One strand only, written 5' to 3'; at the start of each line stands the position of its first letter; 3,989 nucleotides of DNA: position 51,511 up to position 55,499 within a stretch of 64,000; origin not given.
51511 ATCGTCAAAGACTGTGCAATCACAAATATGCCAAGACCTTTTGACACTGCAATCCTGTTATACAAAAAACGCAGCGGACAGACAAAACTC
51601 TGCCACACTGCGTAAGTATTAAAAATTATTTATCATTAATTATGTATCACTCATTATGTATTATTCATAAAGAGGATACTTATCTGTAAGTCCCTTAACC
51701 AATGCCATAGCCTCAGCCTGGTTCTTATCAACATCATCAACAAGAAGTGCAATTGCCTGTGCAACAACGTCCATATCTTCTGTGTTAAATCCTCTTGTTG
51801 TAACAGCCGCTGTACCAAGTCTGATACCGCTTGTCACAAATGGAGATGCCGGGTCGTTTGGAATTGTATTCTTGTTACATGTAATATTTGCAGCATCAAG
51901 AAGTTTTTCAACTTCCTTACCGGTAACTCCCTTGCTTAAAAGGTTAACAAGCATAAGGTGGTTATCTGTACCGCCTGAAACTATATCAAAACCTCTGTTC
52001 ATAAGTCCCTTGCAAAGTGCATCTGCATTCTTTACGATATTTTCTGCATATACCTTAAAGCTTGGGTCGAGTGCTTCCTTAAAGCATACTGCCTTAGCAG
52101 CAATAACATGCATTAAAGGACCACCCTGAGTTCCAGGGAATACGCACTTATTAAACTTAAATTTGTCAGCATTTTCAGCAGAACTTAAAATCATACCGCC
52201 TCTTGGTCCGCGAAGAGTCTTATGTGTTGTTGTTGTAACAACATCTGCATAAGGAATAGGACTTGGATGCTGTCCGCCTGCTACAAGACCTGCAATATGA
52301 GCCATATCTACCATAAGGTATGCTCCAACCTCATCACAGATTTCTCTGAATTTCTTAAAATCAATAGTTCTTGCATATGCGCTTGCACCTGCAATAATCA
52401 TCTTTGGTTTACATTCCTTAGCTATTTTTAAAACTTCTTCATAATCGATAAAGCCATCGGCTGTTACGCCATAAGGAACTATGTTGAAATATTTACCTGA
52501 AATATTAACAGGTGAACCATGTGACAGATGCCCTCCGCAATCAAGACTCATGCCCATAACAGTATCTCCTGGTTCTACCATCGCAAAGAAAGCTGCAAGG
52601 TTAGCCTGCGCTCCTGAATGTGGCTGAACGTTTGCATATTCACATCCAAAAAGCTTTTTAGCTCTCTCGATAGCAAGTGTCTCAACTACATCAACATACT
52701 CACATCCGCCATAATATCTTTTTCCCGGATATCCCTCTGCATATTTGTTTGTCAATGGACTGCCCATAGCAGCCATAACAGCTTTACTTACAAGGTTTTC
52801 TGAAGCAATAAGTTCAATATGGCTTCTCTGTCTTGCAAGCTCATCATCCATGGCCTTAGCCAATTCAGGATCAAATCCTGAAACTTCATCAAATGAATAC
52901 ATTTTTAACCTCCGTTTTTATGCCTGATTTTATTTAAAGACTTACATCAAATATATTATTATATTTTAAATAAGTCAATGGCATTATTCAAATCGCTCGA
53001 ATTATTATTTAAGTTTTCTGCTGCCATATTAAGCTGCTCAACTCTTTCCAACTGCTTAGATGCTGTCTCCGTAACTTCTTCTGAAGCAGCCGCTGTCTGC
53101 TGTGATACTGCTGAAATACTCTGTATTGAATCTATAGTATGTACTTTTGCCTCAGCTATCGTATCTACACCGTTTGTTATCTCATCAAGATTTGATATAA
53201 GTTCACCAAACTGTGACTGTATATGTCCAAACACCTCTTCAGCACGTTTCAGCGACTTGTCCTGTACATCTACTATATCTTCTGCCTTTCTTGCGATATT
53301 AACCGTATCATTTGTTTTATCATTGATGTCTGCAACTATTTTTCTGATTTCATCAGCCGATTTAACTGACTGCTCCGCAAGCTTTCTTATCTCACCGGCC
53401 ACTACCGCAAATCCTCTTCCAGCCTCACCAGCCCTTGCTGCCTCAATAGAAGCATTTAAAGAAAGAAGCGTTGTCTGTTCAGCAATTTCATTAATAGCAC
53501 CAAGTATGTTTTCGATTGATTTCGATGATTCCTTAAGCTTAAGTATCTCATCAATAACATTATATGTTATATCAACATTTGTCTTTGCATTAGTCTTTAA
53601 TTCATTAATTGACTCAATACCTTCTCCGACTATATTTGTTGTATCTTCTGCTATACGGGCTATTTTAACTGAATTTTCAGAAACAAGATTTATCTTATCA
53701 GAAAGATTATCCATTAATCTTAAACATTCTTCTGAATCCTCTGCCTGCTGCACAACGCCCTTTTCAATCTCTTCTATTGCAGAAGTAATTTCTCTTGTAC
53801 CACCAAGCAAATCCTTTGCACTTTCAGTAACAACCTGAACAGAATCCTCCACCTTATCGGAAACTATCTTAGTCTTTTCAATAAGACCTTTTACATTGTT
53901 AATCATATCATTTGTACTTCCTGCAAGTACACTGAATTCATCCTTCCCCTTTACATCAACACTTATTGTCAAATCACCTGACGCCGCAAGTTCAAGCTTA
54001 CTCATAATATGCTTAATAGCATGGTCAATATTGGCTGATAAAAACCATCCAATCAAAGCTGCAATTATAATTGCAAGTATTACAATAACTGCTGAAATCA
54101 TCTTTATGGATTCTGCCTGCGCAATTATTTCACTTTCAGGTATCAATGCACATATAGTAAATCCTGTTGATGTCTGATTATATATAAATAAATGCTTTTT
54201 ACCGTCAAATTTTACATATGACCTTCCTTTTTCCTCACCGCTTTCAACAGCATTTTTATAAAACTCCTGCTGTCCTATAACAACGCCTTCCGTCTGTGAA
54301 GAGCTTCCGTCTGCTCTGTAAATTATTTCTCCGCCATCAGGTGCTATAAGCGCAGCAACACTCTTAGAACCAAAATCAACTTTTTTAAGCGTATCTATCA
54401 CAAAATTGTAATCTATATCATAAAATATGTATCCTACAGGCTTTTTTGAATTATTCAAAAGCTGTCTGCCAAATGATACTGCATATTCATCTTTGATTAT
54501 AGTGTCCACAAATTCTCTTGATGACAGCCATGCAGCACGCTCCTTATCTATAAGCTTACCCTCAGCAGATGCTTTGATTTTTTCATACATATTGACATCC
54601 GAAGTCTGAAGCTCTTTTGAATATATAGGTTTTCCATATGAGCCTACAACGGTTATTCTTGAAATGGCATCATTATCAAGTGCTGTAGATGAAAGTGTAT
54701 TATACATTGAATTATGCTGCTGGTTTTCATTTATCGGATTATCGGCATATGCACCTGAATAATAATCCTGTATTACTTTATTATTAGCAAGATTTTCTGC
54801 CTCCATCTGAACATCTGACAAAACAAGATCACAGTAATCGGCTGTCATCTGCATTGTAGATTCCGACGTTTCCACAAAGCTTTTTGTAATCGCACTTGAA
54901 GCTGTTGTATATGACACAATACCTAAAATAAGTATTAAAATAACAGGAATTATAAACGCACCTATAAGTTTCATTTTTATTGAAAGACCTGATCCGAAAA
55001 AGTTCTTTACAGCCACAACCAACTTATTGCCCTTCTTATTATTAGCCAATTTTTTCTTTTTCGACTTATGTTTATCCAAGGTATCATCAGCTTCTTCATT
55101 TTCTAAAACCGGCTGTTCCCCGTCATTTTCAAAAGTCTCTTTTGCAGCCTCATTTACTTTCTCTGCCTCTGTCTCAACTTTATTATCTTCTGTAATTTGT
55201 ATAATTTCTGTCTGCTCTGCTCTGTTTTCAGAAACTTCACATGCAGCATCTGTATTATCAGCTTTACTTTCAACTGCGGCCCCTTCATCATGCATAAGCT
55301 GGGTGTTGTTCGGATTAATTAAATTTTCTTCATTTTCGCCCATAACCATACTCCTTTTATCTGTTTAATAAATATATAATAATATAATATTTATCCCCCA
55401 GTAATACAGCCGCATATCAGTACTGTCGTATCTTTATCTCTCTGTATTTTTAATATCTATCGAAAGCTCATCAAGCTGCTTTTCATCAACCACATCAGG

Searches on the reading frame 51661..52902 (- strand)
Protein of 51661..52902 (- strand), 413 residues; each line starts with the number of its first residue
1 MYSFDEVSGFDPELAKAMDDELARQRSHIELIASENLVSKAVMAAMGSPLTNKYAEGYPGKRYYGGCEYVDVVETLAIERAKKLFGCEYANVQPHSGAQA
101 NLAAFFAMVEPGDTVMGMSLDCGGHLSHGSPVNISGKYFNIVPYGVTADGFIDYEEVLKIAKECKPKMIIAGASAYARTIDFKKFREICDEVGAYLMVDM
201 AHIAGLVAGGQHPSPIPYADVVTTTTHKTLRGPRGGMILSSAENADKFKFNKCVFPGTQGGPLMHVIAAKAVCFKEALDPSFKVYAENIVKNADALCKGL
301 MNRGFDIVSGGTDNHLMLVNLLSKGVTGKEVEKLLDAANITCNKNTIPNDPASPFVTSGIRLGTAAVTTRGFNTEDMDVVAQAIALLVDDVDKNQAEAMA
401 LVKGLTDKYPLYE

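Call 25: find_encoding_contigs(protein=window:51661-52902:-, flank=10000, max_places=5)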
Protein window:51661-52902:- (413 aa): 22 contigs read that carry it; 5 places shown.
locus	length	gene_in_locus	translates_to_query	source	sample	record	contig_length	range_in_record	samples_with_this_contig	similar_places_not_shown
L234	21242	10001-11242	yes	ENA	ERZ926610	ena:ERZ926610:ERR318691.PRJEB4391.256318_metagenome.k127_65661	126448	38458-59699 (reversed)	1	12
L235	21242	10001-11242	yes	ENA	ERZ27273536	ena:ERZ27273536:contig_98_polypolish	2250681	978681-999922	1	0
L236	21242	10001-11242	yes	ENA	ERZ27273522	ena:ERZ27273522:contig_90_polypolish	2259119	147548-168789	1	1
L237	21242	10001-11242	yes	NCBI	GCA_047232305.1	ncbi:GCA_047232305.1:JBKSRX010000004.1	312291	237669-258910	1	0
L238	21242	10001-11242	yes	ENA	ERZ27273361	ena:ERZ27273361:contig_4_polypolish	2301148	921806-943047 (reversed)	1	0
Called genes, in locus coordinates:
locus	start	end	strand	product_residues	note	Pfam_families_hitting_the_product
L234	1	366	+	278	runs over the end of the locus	PF01261:AP_endonuc_2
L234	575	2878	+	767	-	PF13328:HD_4, PF01966:HD, PF04607:RelA_SpoT, PF02824:TGS, PF19296:RelA_AH, PF28438:RelA_RIS, PF01842:ACT, PF13291:ACT_4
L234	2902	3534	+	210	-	PF00753:Lactamase_B, PF19583:ODP, PF23023:Anti-Pycsar_Apyc1 (faint), PF12706:Lactamase_B_2 (weak)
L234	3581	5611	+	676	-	PF04055:Radical_SAM, PF13487:HD_5, PF01966:HD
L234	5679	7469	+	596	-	PF01336:tRNA_anti-codon, PF00152:tRNA-synt_2, PF02938:GAD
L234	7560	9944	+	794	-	PF02743:dCache_1, PF00015:MCPsignal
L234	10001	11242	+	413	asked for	PF00464:SHMT, PF00155:Aminotran_1_2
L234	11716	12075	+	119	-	-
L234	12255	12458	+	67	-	-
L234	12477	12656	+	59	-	-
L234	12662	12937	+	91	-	-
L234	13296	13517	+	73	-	-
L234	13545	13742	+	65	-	-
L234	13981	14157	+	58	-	-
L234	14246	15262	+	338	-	PF01435:Peptidase_M48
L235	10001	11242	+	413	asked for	PF00464:SHMT, PF00155:Aminotran_1_2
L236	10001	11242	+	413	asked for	PF00464:SHMT, PF00155:Aminotran_1_2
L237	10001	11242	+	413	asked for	PF00464:SHMT, PF00155:Aminotran_1_2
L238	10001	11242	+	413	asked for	PF00464:SHMT, PF00155:Aminotran_1_2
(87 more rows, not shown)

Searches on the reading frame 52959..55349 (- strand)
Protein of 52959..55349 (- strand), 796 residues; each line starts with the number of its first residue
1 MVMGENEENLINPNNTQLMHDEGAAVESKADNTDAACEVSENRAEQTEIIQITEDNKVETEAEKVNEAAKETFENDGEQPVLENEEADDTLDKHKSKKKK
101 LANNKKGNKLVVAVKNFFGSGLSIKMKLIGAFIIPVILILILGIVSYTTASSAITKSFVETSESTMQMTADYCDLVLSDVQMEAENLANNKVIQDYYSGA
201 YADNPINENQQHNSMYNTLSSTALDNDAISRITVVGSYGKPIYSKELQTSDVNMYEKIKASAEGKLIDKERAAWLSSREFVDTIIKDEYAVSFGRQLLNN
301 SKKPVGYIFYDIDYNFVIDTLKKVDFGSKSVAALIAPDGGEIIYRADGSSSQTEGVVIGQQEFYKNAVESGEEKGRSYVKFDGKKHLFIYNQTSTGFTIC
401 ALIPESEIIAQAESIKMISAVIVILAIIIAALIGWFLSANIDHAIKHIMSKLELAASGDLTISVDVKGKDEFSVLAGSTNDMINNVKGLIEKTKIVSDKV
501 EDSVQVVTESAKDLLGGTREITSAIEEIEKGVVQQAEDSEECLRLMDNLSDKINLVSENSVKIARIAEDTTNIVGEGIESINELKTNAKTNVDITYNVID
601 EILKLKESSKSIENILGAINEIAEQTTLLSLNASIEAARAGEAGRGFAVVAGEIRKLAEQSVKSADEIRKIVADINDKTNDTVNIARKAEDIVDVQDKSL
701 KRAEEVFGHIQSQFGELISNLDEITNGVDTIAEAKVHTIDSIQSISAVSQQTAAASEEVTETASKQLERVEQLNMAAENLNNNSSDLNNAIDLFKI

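Call 23: find_encoding_contigs(protein=window:52959-55349:-, flank=10000, max_places=6)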
Protein window:52959-55349:- (796 aa): no gene with exactly this product is on record in the collection.

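Call 35: search_protein_families(library=pfam, proteins=[window:52959-55349:-], max_evalue=0.01)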
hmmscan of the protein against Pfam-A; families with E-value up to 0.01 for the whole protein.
window:52959-55349:- (796 aa): 3 families
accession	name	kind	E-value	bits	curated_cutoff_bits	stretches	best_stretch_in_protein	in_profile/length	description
PF00015.26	MCPsignal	-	1e-35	123.5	34.6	1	585-748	8-171/172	Methyl-accepting chemotaxis protein (MCP) signalling domain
PF02743.24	dCache_1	-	3.7e-10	40.2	45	1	161-396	10-233/240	Cache domain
PF00672.30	HAMP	-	4.2e-05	24.2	25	1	455-486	20-51/53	HAMP domain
